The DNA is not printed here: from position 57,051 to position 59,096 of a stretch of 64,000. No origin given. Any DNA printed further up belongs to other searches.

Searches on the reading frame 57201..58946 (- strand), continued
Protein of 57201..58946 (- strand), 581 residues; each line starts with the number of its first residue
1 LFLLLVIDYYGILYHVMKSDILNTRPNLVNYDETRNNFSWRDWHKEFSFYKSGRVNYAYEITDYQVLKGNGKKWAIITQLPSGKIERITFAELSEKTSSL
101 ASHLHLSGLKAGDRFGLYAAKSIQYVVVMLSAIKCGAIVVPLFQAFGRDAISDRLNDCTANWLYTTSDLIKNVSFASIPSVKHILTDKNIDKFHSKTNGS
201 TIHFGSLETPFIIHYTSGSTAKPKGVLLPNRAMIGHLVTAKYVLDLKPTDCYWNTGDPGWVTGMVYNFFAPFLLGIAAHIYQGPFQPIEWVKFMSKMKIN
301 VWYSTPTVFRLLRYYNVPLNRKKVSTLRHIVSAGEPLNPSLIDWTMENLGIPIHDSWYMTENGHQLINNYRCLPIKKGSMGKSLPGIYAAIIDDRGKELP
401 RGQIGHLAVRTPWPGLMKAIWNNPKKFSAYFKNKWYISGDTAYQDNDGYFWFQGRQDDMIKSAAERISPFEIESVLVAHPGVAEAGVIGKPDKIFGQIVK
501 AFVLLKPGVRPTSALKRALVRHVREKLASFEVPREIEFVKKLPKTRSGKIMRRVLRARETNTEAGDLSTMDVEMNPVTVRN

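Call 44: search_solved_structures(query=window:57201-58898:-, max_evalue=1e-78, show_alignments=4)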
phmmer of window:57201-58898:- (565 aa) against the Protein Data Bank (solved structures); distinct sequences matched with E-value up to 1e-78: 16.
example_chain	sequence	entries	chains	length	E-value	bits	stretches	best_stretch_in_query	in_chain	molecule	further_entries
9g79_B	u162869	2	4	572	5.7e-160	536.7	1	10-555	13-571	Acetyl-coenzyme A synthetase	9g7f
8rpk_A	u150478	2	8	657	3e-101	342.8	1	195-556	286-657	Acetate--CoA ligase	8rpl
11km_A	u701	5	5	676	4.4e-82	279.6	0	192-554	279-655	Acetyl-coenzyme A synthetase | Probable acetyl-coenzyme A synthetase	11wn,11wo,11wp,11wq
2p2b_A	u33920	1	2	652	7.9e-81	275.4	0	191-554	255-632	Acetyl-coenzyme A synthetase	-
2p2m_A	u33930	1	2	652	1e-80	275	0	191-554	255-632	Acetyl-coenzyme A synthetase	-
7kq6_A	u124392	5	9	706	1.7e-80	274.3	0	190-555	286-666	Acetyl-coenzyme A synthetase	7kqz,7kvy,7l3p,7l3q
7kcp_A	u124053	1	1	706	1.9e-80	274.2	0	191-555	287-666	Acetyl-coenzyme A synthetase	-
2p2f_A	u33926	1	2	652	2.9e-80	273.6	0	191-554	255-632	Acetyl-coenzyme A synthetase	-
5jrh_A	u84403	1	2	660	3e-80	273.5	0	191-554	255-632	Acetyl-coenzyme A synthetase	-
7kds_A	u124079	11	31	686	3.1e-80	273.5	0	192-561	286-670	Acetyl-coenzyme A synthetase 2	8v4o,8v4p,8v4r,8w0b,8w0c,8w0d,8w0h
7kdn_A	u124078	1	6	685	3.8e-80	273.2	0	190-554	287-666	Acetyl-coenzyme A synthetase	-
7mmz_A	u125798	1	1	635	4.2e-80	273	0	191-554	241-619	Acetyl-coenzyme A synthetase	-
2p2q_A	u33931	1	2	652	1.3e-79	271.4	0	191-554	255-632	Acetyl-coenzyme A synthetase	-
2p20_A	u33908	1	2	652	1.9e-79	270.9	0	191-554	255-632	Acetyl-coenzyme A synthetase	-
2p2j_A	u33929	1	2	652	1.9e-79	270.9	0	191-554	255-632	Acetyl-coenzyme A synthetase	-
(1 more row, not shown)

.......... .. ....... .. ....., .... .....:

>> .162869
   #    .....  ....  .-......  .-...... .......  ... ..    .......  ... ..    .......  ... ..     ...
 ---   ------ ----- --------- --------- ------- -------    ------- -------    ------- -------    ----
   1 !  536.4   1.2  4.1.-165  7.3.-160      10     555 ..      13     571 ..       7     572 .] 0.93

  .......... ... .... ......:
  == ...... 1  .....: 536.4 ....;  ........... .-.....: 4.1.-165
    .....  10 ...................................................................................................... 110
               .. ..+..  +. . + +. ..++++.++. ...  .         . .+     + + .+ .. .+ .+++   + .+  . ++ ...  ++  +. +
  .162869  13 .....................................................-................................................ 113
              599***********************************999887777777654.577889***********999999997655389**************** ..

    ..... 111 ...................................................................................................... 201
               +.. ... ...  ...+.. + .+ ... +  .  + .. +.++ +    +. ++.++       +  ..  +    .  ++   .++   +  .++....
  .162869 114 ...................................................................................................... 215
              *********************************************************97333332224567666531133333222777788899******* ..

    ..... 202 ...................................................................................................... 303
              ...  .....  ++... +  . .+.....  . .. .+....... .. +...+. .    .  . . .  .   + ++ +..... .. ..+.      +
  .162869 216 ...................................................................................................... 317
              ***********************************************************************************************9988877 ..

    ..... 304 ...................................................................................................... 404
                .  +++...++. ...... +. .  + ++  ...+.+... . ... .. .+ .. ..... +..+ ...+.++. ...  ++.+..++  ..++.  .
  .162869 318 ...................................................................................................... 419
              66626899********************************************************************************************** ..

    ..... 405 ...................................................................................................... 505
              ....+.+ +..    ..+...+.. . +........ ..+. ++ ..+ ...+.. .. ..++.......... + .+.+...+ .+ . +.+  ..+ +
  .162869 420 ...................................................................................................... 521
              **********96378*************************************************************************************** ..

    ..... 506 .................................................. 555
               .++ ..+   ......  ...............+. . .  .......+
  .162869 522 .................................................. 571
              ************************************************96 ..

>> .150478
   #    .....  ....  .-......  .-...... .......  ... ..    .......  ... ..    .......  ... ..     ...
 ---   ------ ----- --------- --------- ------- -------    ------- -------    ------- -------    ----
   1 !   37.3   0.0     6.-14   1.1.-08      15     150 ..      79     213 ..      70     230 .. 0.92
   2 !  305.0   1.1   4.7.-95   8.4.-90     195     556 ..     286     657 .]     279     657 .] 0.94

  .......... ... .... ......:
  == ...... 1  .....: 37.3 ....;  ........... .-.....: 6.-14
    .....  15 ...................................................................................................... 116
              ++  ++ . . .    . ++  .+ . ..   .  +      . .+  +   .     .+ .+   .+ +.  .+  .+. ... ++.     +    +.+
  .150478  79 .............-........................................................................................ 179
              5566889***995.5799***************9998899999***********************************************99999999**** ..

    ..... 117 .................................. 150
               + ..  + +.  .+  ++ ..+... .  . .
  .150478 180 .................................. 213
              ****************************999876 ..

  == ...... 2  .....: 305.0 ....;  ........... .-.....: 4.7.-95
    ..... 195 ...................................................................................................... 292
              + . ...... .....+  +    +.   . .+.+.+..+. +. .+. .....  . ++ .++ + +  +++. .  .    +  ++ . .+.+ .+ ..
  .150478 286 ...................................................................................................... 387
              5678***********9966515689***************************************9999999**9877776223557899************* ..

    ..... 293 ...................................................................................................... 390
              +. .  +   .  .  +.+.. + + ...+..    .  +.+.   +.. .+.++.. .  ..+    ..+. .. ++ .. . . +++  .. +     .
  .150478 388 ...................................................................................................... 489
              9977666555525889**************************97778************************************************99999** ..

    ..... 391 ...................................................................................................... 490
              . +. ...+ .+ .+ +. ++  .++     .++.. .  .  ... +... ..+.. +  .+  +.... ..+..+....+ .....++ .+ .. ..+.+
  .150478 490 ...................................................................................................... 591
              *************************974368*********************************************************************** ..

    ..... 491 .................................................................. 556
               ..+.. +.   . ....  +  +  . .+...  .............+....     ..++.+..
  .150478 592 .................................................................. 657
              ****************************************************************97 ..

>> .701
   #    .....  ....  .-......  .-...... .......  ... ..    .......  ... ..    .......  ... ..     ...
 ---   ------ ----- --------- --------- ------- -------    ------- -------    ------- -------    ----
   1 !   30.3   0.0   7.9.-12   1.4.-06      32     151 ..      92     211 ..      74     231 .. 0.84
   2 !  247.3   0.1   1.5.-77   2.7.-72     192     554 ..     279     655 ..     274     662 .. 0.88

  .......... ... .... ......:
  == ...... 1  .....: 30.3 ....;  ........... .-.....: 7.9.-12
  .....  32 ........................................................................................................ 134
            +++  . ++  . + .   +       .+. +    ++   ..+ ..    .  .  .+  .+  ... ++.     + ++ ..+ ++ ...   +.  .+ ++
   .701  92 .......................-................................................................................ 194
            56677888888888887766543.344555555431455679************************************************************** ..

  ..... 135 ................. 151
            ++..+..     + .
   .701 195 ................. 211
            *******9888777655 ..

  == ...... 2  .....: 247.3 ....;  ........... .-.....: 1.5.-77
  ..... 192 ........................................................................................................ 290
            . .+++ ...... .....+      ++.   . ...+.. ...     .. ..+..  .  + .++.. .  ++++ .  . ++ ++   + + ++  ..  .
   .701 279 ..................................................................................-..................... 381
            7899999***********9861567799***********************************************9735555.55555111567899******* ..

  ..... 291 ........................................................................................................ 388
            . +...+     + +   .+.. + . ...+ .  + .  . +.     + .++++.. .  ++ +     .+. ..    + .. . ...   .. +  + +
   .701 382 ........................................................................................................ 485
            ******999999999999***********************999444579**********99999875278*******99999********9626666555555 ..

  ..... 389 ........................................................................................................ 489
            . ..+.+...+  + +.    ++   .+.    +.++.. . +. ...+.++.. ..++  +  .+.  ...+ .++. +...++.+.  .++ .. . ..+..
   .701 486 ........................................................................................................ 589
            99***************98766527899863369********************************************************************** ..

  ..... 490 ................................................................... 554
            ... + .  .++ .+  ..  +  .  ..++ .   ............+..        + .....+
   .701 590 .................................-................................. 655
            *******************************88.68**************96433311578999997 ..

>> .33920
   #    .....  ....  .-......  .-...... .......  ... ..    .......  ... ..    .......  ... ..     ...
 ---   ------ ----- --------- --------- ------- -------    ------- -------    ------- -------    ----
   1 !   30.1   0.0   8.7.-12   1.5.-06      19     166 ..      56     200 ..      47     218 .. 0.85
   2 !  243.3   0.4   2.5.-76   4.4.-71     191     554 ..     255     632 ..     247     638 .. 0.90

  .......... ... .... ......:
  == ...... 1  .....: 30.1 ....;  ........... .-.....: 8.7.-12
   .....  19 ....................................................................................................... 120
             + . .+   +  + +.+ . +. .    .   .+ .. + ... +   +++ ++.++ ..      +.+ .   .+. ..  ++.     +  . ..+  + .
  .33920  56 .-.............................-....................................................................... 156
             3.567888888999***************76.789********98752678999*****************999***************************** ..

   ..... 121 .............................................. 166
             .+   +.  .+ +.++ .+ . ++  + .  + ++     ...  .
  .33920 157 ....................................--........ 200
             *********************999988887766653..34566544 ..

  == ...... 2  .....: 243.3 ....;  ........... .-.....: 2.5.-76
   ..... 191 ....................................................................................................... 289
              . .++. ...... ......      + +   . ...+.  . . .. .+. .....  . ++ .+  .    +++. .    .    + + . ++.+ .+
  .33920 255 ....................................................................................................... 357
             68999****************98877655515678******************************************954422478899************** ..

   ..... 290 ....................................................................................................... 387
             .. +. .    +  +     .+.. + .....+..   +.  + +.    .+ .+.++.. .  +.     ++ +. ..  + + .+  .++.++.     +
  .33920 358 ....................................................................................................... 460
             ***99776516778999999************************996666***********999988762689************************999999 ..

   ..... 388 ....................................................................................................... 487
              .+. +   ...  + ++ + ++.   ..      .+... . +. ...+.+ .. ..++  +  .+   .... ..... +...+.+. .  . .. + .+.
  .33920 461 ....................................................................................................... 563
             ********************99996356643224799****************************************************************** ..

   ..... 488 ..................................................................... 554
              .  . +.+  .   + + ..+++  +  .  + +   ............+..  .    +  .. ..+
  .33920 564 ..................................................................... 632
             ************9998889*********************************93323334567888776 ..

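Call 79: find_encoding_contigs(protein=window:57201-58946:-, flank=10000, max_places=6)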
Protein window:57201-58946:- (581 aa): 1 contig read that carries it; 1 place shown.
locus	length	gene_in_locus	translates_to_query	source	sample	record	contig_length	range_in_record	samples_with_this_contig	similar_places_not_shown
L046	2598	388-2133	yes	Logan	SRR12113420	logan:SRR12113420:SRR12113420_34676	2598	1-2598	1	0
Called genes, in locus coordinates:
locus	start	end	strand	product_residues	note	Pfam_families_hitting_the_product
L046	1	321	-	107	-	?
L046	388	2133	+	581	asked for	PF00501:AMP-binding, PF13193:AMP-binding_C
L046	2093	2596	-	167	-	?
